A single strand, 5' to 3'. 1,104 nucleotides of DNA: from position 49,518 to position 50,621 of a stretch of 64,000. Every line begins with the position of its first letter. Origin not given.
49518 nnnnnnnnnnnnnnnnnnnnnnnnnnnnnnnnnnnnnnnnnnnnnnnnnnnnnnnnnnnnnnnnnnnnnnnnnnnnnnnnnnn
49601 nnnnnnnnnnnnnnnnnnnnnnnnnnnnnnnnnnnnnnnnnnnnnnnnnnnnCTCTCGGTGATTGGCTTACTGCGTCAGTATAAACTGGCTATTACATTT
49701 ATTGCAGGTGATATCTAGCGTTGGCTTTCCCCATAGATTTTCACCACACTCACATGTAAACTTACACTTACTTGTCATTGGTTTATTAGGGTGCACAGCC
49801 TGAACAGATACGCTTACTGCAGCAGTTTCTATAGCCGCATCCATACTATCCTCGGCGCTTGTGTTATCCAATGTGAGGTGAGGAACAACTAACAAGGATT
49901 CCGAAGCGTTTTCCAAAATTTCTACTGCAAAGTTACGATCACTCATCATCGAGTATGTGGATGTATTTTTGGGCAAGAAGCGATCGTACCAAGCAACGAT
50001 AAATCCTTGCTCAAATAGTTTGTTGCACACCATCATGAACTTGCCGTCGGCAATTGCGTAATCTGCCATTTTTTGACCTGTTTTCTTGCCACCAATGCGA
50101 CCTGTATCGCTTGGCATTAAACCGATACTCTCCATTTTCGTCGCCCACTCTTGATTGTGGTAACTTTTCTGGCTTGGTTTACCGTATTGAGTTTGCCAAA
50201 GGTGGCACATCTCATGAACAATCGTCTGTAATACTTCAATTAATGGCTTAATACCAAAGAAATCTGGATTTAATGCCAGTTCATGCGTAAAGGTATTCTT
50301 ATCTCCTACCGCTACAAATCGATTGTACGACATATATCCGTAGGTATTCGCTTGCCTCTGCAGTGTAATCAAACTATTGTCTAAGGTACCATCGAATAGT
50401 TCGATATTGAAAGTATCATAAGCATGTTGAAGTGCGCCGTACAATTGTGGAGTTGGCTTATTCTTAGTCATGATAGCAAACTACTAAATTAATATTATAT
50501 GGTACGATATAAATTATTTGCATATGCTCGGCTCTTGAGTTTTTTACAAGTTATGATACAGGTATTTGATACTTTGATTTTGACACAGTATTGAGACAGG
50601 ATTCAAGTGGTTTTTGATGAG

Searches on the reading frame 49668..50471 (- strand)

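Call 10: search_protein_families(library=pfam, proteins=[window:49668-50471:-], max_evalue=0.001)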
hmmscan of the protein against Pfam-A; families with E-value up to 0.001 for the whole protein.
window:49668-50471:- (267 aa): 1 family
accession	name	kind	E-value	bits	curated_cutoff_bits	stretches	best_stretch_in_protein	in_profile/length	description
PF10263.15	SprT-like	-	1.1e-10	41.8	25.6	1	15-118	2-97/108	SprT-like family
